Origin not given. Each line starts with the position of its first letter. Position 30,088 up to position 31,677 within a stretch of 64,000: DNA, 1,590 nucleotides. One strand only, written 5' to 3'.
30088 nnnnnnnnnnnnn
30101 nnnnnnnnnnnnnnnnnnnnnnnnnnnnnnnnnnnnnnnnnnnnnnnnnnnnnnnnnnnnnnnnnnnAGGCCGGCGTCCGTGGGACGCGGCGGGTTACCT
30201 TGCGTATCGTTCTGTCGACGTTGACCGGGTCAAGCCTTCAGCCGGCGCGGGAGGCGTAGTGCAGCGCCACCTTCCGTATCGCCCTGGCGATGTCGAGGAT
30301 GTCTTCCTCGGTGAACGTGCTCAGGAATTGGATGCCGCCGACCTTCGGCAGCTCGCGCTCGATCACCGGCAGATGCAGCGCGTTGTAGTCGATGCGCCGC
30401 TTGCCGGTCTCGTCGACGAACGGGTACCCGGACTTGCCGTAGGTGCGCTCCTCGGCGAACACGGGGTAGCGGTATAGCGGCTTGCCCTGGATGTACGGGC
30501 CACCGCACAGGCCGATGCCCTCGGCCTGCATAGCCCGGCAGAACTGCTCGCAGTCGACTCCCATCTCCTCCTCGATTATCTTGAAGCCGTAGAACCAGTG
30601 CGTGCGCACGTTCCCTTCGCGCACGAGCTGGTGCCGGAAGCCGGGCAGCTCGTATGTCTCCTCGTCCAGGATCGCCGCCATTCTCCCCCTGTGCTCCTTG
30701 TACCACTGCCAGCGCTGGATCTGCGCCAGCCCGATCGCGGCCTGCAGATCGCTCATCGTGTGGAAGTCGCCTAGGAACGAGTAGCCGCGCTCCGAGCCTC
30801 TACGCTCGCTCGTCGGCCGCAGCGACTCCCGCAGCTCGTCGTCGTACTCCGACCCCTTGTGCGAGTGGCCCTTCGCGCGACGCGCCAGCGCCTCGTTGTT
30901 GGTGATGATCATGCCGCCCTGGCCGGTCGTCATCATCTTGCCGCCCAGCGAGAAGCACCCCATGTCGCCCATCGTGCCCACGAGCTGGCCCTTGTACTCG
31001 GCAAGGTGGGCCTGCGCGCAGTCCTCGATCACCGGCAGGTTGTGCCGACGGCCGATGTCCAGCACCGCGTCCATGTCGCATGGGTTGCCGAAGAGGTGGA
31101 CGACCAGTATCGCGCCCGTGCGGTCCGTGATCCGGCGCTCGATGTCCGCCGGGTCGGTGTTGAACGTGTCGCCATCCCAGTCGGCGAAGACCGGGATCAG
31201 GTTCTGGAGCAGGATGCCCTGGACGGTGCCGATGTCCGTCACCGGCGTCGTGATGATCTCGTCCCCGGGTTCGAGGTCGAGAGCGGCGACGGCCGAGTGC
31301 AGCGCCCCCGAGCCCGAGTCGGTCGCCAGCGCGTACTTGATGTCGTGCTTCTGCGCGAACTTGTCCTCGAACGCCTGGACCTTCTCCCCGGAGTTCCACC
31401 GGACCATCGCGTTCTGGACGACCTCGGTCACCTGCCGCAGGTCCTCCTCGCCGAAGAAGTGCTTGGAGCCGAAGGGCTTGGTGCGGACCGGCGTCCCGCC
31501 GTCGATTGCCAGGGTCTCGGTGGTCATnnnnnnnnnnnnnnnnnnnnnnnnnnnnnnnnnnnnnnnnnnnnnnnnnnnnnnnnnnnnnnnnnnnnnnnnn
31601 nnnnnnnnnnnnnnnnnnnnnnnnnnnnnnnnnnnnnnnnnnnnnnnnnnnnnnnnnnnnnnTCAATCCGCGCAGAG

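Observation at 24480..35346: Alternating locus: zinc-ribbon GT-C glycosyltransferase / giant NHL protein / DegT aminotransferase / second giant NHL paralog, a candidate dedicated surface-glycoprotein system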

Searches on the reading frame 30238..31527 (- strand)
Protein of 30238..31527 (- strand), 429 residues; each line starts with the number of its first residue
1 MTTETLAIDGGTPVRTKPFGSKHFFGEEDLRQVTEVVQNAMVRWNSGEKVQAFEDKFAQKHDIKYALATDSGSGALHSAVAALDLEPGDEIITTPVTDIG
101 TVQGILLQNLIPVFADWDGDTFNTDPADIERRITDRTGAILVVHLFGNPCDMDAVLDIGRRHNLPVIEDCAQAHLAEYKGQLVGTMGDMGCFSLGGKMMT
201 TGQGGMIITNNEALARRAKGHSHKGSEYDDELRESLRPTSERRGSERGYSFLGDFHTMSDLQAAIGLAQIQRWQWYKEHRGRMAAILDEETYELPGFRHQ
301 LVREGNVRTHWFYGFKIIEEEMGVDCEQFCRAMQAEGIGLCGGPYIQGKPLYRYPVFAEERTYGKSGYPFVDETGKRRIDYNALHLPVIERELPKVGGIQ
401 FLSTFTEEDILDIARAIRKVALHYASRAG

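Call 7: search_protein_families(library=pfam, proteins=[window:30238-31527:-], max_evalue=0.01)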
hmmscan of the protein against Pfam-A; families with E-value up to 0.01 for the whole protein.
window:30238-31527:- (429 aa): 2 families
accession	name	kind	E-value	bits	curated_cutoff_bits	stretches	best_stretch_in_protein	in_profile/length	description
PF01041.23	DegT_DnrJ_EryC1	-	1e-80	272.2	19.8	1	26-373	4-333/360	DegT/DnrJ/EryC1/StrS aminotransferase family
PF01053.26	Cys_Met_Meta_PP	-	0.0012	17.9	27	1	50-169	54-173/381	Cys/Met metabolism PLP-dependent enzyme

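Call 8: search_protein_families(library=ncbifam, proteins=[window:30238-31527:-], max_evalue=0.01)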
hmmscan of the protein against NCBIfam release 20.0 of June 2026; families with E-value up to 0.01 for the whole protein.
window:30238-31527:- (429 aa): 17 families
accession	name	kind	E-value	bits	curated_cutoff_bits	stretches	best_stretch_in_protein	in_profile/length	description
TIGR03588.1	PseC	equivalog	4.8e-51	173.9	423.5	1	22-359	6-338/380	UDP-4-amino-4,6-dideoxy-N-acetyl-beta-L-altrosamine transaminase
NF008658.2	PRK11658.1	equivalog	6.2e-50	169.9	631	1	21-339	8-319/379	UDP-4-amino-4-deoxy-L-arabinose aminotransferase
TIGR04181.1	NHT_00031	hypoth_equivalog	8.2e-48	163.1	420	1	25-339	8-321/359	LegC family aminotransferase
NF008687.0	PRK11706.1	equivalog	7.9e-46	156.5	375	1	18-284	3-260/375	dTDP-4-amino-4,6-dideoxygalactose transaminase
NF011936.0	PRK15407.1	equivalog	2.3e-45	155.1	423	2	32-218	48-244/440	lipopolysaccharide biosynthesis protein RfbH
TIGR02379.1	ECA_wecE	subfamily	5.4e-39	134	434.85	1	18-275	3-252/376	dTDP-4-amino-4,6-dideoxy-D-glucose transaminase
TIGR04427.1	PLP_DesI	equivalog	1.6e-30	106.5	650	1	37-338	41-324/390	dTDP-4-dehydro-6-deoxyglucose aminotransferase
NF004650.0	PRK05994.1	equivalog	5.1e-06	25.6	667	1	52-173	67-188/427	O-acetylhomoserine aminocarboxypropyltransferase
NF006096.0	PRK08248.1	equivalog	1.5e-05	23.8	726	1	52-172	68-188/431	homocysteine synthase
NF005026.0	PRK06434.1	equivalog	4.2e-05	22.6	634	1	42-93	59-108/385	cystathionine gamma-lyase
TIGR01326.1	OAH_OAS_sulfhy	subfamily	0.00069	18.4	495.1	1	51-170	60-179/418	O-acetylhomoserine aminocarboxypropyltransferase/cysteine synthase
NF004770.0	PRK06108.1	subfamily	0.001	18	422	1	54-170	87-210/396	pyridoxal phosphate-dependent aminotransferase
NF005816.0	PRK07682.1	equivalog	0.0012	17.5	620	1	66-175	93-208/390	aminotransferase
NF006230.0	PRK08363.1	equivalog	0.0014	17.5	534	1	68-183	98-218/398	alanine aminotransferase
NF005744.0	PRK07568.1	subfamily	0.0058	15.5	389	1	50-169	75-201/398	pyridoxal phosphate-dependent aminotransferase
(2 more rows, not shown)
